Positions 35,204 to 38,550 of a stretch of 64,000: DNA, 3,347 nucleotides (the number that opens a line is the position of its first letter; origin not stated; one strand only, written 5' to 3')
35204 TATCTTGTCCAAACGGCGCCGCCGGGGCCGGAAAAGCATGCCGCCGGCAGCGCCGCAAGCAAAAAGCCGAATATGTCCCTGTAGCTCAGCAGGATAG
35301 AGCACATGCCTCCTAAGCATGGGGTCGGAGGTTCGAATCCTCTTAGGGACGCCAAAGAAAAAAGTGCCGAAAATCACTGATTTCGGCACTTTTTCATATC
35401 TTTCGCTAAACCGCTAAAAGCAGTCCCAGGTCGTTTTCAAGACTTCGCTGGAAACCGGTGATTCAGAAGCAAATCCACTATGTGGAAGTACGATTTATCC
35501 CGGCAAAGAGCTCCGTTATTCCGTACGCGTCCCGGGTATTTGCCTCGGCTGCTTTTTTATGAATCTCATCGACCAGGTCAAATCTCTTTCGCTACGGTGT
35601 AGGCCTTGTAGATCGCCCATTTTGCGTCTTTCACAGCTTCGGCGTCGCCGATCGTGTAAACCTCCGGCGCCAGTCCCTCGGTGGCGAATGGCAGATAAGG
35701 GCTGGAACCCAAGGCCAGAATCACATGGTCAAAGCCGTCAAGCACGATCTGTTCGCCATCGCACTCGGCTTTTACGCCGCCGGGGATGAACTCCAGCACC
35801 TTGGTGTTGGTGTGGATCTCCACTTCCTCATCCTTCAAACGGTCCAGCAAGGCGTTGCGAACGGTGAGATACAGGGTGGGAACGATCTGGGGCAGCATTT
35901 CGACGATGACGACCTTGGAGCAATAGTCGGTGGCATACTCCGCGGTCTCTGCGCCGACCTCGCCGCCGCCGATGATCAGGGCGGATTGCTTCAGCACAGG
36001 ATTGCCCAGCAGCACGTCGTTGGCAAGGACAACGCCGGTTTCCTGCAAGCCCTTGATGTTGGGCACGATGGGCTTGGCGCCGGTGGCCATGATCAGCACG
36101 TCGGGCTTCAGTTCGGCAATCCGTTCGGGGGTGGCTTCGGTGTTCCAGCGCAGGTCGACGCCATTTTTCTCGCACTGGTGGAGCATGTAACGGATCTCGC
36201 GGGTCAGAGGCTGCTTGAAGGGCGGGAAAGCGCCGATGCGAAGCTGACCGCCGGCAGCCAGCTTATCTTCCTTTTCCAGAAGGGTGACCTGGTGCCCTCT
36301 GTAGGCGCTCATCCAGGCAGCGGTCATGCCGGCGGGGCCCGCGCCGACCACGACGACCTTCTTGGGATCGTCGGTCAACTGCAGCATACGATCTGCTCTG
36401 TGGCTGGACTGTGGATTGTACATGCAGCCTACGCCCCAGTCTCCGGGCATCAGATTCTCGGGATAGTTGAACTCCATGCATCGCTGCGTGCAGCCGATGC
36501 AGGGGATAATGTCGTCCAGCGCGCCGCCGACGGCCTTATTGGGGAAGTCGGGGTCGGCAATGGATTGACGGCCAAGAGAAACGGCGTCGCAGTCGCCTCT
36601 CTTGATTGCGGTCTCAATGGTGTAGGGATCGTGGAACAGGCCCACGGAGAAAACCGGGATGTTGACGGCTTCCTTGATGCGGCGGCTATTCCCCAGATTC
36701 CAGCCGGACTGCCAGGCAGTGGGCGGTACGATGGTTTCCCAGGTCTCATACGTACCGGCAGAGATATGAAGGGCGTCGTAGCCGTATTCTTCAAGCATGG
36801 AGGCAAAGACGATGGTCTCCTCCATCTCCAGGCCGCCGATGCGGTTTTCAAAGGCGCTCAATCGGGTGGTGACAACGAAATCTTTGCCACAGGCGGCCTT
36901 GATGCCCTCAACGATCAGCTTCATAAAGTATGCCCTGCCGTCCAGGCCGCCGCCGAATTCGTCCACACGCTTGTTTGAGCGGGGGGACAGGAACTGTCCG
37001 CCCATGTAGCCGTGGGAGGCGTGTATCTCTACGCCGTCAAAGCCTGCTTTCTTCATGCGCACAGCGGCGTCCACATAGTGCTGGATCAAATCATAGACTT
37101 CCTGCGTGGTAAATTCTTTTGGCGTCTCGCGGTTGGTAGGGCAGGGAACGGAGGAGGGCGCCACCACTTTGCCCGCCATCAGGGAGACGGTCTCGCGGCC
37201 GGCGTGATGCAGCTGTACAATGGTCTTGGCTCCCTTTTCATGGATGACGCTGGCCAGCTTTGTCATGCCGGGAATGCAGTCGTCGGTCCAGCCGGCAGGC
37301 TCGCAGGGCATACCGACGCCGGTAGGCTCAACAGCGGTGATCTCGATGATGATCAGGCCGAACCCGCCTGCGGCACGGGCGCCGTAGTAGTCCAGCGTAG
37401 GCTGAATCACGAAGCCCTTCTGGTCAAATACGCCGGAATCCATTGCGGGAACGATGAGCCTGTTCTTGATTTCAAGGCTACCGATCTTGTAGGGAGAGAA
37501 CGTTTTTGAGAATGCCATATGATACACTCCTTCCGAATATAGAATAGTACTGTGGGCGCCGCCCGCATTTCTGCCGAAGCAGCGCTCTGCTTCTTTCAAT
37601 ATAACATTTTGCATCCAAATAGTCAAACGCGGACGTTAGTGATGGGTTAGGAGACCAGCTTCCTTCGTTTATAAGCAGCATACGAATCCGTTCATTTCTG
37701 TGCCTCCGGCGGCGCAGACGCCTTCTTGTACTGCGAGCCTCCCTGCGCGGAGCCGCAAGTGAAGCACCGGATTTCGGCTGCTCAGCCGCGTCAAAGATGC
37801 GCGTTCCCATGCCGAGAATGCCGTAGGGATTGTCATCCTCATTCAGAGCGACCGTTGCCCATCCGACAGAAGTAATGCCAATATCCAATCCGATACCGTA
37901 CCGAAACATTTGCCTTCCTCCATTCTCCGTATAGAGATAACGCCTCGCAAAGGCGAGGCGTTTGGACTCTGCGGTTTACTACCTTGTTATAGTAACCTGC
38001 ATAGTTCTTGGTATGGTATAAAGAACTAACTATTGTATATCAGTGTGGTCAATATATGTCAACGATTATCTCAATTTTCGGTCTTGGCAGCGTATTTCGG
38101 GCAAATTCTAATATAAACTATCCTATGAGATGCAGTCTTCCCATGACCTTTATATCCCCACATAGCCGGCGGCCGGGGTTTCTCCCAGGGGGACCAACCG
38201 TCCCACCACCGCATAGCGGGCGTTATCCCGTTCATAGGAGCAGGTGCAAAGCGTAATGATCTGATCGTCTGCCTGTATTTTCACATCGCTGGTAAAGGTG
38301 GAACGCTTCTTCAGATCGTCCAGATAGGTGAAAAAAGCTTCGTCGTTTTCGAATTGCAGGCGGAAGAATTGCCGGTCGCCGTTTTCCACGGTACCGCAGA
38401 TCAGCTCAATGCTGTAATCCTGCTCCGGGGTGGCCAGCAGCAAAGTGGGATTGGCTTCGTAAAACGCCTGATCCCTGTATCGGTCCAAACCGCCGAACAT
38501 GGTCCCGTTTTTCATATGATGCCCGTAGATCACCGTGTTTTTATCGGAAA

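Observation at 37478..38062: Orphan 5' stub of a type II-C-like cas9 gene, with intact promoter, RBS and structured leader, wedged between a flavin oxidoreductase and a sortase B gene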

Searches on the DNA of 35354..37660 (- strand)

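Call 67: search_dna_similar(query=window:35354-37660:-, collection=plasmids, mode=distant, max_rows=8)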
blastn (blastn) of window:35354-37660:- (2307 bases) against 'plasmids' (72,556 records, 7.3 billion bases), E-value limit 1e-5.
Records with a match: 1; places in all: 1; records where one place covers at least 80% of the query: 0.
Best place of each record, by identity: 80-90% 1.
By first word of the organism name: Kitasatospora 1.
By predicted mobility (MOB-suite, as given by PLSDB): non-mobilizable 1.
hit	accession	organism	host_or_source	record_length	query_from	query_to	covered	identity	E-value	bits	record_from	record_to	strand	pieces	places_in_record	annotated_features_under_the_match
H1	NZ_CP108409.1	Kitasatospora sp. NBC_01300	-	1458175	614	678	3%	81.5%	7e-7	64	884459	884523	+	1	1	record has no annotation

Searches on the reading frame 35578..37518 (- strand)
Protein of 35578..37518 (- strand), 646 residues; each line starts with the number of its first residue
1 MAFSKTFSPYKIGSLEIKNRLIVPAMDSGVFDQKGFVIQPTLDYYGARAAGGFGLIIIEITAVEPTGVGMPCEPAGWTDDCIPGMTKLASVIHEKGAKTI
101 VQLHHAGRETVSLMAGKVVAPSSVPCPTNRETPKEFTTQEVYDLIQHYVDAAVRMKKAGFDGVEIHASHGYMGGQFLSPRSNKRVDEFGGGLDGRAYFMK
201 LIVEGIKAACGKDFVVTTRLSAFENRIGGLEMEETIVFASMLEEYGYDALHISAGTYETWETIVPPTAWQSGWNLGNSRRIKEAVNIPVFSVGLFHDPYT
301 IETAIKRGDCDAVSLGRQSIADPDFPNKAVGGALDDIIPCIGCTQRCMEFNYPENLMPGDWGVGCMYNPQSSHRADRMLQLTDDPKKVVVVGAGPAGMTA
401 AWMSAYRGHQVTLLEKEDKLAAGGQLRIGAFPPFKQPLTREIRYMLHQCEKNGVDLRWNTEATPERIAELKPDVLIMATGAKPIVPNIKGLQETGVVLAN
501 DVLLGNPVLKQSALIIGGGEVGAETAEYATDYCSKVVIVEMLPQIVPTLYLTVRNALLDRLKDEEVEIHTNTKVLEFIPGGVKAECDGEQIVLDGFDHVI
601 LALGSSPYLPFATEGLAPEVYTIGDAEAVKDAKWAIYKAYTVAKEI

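Call 20: find_related_loci(query=window:35578-37518:-, collection=genome_contigs, flank=10000)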
Query window:35578-37518:- (646 aa) in genome_contigs; peptide patterns used: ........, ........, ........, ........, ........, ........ (x = any residue, [..] = any of these).
160 stretches matched a pattern; 66 encode a relative of the query (tblastn E <= 1e-3); 63 distinct loci.
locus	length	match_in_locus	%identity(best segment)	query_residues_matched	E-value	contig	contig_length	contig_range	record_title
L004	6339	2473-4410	89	1-646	0e+0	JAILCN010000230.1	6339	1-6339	MAG: Solobacterium sp. isolate RUI586 k141_14916138_flag=0_multi=15.1087_len=6339, whole genome shotgun sequence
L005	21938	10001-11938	88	1-646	0e+0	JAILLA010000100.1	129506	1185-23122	MAG: Solobacterium sp. isolate RUI216 k141_14780022_flag=0_multi=14.9977_len=129506, whole genome shotgun sequence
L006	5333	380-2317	86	1-646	0e+0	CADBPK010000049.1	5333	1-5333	MAG: uncultured Erysipelotrichaceae bacterium isolate RUG14176 genome assembly, contig: RUG14176_asm_49, whole genome sh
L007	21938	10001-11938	87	1-646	0e+0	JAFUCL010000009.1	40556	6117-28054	MAG: Solobacterium sp. isolate RGIG4368 Roe_deer_Jejunum-3__c115, whole genome shotgun sequence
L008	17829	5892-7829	87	1-646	0e+0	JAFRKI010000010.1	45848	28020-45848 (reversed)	MAG: Erysipelotrichaceae bacterium isolate RGIG2548 Goat_Jejunum-6__c132421, whole genome shotgun sequence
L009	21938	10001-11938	86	1-646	0e+0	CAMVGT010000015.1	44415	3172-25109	MAG TPA_asm: uncultured Erysipelotrichaceae bacterium isolate SRR8387716_bin.113_metaWRAP_v1.3_MAG genome assembly, cont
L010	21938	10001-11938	88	1-646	0e+0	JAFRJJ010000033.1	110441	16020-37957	MAG: Solobacterium sp. isolate RGIG2523 Goat_Jejunum-4__c101203, whole genome shotgun sequence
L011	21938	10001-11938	86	1-646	0e+0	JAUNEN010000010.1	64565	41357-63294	MAG: Erysipelotrichaceae bacterium isolate S24M_St_67 NODE_69_length_64565_cov_18.717749, whole genome shotgun sequence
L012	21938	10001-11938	86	1-646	0e+0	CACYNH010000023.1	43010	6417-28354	MAG: uncultured Erysipelotrichaceae bacterium isolate RUG12097 genome assembly, contig: RUG12097_asm_23, whole genome sh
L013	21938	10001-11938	86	1-646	0e+0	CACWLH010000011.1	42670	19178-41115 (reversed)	MAG: uncultured Erysipelotrichaceae bacterium isolate RUG10685 genome assembly, contig: RUG10685_asm_11, whole genome sh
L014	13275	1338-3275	86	1-646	0e+0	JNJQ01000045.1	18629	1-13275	Erysipelotrichaceae bacterium NK3D112 T373DRAFT_scaffold00044.43_C, whole genome shotgun sequence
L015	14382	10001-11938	86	1-646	0e+0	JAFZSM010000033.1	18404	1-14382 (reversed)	MAG: Bacillota bacterium isolate RGIG8057 Water_buffalos_Rumen-1__c326093, whole genome shotgun sequence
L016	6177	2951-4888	85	1-646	0e+0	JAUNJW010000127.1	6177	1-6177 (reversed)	MAG: Erysipelotrichaceae bacterium isolate S2M_St_7 NODE_2464_length_6177_cov_5.706959, whole genome shotgun sequence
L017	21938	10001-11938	86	1-646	0e+0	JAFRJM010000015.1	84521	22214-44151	MAG: Oscillospiraceae bacterium isolate RGIG2526 Goat_Jejunum-4__c181, whole genome shotgun sequence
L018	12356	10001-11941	85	1-646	0e+0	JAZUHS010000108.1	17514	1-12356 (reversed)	MAG: Bulleidia sp. isolate T1900045269_TH20190039.MAGScoT_cleanbin_000015 SGB_5893_k141_819775, whole genome shotgun seq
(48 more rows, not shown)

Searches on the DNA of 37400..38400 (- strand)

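Call 29: search_rna_families(source=window, start=37400, end=38400, threshold=evalue, max_evalue=10)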
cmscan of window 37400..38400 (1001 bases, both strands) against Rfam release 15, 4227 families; matches with E-value up to 10: 1.
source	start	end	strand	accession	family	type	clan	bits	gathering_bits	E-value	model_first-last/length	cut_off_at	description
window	37465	37607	+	RF02132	HOXB13-AS1_1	Gene; lncRNA;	-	13.8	60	3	1-136/136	no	HOXB13 antisense RNA 1 conserved region 1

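Call 49: search_with_rna_model(model_id=R1, sources=[L001, L067, L068, L069, L075, L078, L082, L083, L084, L087, L097, L099, L103, L105, L109, L110, L114, L115, L117, L119, L121, L122, L125, L126, L127, L135, L138, L140, L142, L143, L149, L152, L155, L156, L158, L163, L166, L167, L168, L170, L171, L173, L100], max_evalue=0.01)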
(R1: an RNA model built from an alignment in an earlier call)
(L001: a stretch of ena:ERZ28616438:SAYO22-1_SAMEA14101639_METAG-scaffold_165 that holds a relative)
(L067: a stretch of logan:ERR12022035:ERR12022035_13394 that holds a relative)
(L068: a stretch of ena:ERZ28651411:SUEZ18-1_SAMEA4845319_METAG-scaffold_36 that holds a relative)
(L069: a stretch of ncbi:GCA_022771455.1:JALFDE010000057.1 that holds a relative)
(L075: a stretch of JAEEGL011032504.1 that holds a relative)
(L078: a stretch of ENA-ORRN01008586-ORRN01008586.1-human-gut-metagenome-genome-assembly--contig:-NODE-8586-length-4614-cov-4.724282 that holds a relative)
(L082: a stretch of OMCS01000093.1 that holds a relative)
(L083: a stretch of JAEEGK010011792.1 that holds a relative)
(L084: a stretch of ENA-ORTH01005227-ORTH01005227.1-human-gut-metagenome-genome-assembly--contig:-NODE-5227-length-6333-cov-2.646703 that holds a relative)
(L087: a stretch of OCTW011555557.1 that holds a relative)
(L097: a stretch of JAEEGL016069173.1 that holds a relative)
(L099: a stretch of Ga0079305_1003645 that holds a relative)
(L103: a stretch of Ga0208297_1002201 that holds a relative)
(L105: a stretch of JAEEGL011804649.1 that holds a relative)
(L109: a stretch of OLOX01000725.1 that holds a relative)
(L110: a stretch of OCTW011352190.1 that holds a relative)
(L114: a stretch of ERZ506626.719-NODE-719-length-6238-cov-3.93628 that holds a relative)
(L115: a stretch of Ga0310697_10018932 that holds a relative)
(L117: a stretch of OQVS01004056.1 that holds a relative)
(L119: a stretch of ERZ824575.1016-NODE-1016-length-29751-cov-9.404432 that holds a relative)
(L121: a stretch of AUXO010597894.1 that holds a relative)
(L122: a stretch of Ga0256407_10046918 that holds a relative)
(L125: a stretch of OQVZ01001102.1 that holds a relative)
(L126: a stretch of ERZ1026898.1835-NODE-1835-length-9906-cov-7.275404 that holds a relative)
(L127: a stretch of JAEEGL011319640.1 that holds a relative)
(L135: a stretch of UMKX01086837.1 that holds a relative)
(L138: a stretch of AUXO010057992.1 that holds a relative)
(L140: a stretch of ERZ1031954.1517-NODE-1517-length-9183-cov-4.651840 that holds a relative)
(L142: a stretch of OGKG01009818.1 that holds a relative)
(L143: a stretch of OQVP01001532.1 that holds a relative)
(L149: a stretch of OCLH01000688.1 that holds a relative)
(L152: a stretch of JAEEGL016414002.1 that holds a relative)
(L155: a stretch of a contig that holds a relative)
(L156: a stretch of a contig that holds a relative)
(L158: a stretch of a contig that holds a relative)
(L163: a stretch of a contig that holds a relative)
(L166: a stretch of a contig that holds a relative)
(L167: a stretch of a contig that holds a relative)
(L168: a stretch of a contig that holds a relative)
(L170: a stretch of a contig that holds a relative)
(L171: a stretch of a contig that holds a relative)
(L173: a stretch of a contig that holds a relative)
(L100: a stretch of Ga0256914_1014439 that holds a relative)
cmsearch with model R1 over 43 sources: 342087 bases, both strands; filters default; matches with E-value up to 0.01: 47.
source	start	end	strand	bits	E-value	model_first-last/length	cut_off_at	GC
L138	448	552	+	121.9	5.3e-24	1-105/105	no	0.43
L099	5116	5220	-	121.3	7.2e-24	1-105/105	no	0.44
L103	8724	8828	-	121.3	7.2e-24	1-105/105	no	0.44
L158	3662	3766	-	120.5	1.1e-23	1-105/105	no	0.46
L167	74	178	+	120.5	1.1e-23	1-105/105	no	0.46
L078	219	323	+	119.8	1.5e-23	1-105/105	no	0.38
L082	5556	5660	-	119.8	1.6e-23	1-105/105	no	0.47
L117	1313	1417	+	118.9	2.4e-23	1-105/105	no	0.47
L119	4300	4404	-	118.5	2.9e-23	1-105/105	no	0.47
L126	6680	6784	-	118.5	2.9e-23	1-105/105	no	0.47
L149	5045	5150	-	118.5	2.9e-23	1-105/105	no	0.42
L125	9776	9881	-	118.5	3e-23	1-105/105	no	0.38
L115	5267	5371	-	118.4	3.1e-23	1-105/105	no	0.45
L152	5187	5291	-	117.1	6.1e-23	1-105/105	no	0.45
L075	11800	11904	-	116.8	7.1e-23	1-105/105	no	0.47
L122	4195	4299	-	116.8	7.2e-23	1-105/105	no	0.47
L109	1968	2072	+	116.7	7.5e-23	1-105/105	no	0.49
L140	4246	4350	+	116.7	7.5e-23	1-105/105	no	0.49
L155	1359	1463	-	116.7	7.5e-23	1-105/105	no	0.49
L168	5944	6047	-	116.6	7.6e-23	1-105/105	no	0.41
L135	6293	6397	+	116.4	8.8e-23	1-105/105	no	0.46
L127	5425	5529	-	115.1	1.6e-22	1-105/105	no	0.47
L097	724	827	+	115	1.8e-22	1-105/105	no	0.44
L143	5602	5706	-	114.8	2e-22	1-105/105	no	0.5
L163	4924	5028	-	114.5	2.2e-22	1-105/105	no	0.44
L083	5479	5582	-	114.5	2.3e-22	1-105/105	no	0.44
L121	371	473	+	113.9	3.1e-22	1-105/105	no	0.42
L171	4224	4328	-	113.2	4.2e-22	1-105/105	no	0.48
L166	208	311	+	112.8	5.2e-22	1-105/105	no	0.44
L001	9836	9942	+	109.9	2.2e-21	1-105/105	no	0.37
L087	8458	8562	-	108.7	4.2e-21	1-105/105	no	0.38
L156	4714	4820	-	107.6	7.4e-21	1-105/105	no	0.37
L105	6113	6214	-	106.5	1.3e-20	1-105/105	no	0.41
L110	5909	6015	-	104.6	3.4e-20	1-105/105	no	0.34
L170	1663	1766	-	104.5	3.5e-20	1-105/105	no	0.37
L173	1501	1606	-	101.2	1.9e-19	1-105/105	no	0.38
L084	33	139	+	93.3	1e-17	1-105/105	no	0.44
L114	280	386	+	93.3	1e-17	1-105/105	no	0.44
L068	5809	5913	+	93.2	1.1e-17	1-105/105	no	0.33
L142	1645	1749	+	93.2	1.1e-17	1-105/105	no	0.33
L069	5758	5861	+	89.4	7.3e-17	1-105/105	no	0.35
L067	5747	5869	+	62.6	5.7e-11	1-105/105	no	0.35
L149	870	969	-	31.6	0.00036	1-105/105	no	0.47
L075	6776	6864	-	26.2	0.0056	1-105/105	no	0.43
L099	364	443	-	25.9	0.0066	1-105/105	no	0.45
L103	3990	4069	-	25.9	0.0066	1-105/105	no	0.45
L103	2864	2947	-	25.6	0.0076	1-105/105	no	0.48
